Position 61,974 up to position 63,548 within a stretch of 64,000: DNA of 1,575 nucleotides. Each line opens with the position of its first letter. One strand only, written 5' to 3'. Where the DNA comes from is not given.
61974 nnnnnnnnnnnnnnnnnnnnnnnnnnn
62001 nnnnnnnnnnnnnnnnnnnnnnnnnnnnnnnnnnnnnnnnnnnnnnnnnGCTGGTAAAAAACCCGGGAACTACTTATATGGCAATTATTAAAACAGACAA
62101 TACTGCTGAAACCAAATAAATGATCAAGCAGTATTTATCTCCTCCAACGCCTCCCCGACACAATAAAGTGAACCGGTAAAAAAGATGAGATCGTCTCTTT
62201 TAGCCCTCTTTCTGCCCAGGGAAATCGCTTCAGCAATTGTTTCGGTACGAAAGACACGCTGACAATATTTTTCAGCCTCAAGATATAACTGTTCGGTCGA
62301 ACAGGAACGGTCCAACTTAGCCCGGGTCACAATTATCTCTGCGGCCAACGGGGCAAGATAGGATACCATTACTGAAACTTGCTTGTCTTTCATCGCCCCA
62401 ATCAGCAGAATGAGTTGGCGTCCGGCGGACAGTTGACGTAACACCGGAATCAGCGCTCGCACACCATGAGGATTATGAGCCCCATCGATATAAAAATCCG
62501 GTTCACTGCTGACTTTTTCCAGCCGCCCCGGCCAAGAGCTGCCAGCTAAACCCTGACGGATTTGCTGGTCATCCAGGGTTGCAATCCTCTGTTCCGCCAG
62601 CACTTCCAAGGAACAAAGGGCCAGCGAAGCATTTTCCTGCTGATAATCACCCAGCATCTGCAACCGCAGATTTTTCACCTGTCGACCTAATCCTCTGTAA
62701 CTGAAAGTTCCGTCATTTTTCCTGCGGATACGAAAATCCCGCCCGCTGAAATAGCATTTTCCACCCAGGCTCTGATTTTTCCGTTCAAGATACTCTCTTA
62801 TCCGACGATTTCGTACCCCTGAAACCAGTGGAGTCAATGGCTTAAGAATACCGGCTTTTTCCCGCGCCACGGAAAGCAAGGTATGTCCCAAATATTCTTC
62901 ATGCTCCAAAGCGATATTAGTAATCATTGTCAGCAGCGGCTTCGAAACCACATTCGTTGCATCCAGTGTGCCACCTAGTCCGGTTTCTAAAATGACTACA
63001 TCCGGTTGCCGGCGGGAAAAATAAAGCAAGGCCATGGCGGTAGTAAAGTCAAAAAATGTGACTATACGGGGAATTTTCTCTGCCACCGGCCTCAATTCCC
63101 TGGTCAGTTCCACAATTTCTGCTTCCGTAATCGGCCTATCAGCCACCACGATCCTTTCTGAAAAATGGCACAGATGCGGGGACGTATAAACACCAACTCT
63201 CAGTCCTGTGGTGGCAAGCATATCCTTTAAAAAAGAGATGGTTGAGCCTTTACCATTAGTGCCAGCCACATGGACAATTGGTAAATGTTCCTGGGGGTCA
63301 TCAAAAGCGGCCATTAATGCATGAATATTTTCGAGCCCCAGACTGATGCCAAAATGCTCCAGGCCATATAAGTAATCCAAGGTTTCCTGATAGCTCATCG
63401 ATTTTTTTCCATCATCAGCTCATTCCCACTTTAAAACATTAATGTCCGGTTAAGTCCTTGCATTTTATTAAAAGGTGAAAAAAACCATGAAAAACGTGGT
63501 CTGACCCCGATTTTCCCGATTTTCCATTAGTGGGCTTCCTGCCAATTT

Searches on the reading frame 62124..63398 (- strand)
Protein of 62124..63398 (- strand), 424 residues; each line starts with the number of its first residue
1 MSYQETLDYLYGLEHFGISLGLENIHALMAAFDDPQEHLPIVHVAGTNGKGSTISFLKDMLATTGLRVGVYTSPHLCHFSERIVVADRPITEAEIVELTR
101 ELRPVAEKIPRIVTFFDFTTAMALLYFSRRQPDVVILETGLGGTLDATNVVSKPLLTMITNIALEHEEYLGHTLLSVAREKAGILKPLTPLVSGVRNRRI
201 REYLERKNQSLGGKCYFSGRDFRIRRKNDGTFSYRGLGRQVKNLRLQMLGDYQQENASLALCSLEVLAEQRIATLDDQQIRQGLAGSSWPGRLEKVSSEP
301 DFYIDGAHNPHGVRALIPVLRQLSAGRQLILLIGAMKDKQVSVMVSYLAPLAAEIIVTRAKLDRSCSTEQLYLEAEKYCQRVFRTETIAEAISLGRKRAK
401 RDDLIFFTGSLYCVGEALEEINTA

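Call 68: search_protein_families(library=pfam, proteins=[window:62124-63398:-], max_evalue=0.0001)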
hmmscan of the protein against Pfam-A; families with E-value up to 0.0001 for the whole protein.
window:62124-63398:- (424 aa): 2 families
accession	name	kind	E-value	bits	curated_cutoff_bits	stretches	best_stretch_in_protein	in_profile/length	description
PF02875.26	Mur_ligase_C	-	2.6e-20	74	28.4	1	291-410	1-126/127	Mur ligase, glutamate ligase domain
PF08245.18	Mur_ligase_M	-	7.9e-09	36.2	24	1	44-263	1-199/200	Mur ligase middle domain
